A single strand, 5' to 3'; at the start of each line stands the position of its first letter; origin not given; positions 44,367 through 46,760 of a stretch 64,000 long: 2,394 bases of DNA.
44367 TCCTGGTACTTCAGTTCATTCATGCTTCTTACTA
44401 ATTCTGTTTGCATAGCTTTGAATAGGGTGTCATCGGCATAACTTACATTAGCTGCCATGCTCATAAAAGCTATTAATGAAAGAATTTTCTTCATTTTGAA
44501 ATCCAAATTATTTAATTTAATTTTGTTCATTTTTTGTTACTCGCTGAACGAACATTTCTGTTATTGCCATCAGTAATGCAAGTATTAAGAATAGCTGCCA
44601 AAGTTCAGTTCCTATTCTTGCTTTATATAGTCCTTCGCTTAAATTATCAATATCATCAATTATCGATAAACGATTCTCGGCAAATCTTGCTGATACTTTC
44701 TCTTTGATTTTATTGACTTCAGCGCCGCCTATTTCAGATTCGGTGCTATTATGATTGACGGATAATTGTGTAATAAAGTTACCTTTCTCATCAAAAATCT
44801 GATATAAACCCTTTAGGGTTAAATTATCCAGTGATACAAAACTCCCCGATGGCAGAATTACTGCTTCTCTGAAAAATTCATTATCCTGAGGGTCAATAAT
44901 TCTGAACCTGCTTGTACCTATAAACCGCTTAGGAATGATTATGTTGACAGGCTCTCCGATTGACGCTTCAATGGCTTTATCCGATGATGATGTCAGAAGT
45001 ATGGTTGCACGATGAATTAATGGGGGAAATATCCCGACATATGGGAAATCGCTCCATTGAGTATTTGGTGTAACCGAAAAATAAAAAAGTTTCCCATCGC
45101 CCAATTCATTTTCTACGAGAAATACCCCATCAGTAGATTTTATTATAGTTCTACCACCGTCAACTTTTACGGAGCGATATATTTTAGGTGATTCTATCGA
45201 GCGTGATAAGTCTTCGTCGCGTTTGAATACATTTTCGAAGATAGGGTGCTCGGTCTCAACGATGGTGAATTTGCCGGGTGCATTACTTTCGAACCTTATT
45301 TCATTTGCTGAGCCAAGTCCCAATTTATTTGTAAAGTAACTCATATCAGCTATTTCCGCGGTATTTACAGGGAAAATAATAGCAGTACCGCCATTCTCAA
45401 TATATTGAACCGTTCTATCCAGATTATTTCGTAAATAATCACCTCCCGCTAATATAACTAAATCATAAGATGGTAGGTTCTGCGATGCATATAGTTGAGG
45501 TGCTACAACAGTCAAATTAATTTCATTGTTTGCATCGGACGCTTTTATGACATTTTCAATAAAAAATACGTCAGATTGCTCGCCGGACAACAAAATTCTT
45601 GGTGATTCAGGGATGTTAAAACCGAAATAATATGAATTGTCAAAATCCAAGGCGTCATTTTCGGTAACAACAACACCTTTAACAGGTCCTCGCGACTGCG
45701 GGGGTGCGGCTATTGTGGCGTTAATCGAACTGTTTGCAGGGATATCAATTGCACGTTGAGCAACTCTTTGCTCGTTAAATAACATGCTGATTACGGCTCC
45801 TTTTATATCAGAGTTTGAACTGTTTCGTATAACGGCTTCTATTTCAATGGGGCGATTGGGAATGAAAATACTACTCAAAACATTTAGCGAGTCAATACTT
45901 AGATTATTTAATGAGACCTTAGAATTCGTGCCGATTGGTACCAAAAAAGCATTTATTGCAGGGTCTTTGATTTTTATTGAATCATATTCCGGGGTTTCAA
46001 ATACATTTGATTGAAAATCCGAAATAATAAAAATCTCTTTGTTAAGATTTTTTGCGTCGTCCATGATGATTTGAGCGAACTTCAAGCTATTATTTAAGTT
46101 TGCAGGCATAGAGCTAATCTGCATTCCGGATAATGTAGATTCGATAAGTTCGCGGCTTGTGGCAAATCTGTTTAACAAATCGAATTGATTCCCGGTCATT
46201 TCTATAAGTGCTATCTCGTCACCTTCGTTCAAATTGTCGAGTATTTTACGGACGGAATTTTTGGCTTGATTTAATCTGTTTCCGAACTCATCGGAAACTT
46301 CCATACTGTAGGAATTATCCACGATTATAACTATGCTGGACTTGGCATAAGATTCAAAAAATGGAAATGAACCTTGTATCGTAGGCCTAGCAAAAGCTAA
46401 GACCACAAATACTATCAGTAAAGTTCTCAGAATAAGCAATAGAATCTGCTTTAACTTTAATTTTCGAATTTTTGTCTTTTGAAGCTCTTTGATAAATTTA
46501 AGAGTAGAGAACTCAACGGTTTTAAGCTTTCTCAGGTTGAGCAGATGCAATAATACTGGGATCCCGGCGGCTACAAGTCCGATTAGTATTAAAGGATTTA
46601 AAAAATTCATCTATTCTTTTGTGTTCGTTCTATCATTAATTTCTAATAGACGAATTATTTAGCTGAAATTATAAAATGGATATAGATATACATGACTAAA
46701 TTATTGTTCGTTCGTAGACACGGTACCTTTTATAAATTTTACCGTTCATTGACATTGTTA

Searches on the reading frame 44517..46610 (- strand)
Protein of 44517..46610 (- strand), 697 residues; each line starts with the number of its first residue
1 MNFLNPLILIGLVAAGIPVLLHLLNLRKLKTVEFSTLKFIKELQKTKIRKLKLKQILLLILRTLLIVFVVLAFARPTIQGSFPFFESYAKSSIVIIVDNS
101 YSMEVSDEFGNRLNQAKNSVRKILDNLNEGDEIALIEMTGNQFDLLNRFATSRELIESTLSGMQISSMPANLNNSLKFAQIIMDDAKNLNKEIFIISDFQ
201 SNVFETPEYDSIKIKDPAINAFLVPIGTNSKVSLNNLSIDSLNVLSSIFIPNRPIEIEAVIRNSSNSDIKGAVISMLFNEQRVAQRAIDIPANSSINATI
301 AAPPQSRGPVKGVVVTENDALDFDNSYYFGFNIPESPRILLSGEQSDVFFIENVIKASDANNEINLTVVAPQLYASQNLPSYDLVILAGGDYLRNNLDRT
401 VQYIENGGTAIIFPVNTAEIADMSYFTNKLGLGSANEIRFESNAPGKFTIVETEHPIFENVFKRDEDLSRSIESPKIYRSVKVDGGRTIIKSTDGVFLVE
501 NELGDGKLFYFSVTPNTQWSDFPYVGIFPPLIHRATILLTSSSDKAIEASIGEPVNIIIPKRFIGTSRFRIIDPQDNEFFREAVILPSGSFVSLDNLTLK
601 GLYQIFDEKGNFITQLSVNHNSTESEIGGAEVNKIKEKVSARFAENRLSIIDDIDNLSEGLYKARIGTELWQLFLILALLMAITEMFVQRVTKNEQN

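Call 74: search_protein_families(library=ncbifam, proteins=[window:44517-46610:-], max_evalue=0.00001)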
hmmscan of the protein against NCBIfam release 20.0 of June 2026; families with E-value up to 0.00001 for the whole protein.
window:44517-46610:- (697 aa): 3 families
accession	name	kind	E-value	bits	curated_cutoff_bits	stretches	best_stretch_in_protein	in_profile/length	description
TIGR02226.1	two_anch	domain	8.7e-21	74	23.05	1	1-80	1-80/82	N-terminal double-transmembrane domain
NF010238.0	PRK13685.1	subfamily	7.8e-10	38.3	432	1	9-169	21-174/335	hypothetical protein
TIGR02442.1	Cob-chelat-sub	hypoth_equivalog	8.6e-07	27.8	779.45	1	89-206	471-587/641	putative cobaltochelatase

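Call 85: search_protein_families(library=pfam, proteins=[window:44517-46610:-], max_evalue=0.00001)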
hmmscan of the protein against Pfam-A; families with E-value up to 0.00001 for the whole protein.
window:44517-46610:- (697 aa): 3 families
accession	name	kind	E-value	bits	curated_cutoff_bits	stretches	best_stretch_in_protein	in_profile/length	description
PF07584.16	BatA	-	3.6e-18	66.2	25.9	1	1-76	1-77/77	Aerotolerance regulator N-terminal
PF13519.12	VWA_2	-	3e-13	50.8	27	1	93-200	1-107/107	von Willebrand factor type A domain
PF00092.34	VWA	-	5.2e-06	27.2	23.8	0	93-239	2-152/174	von Willebrand factor type A domain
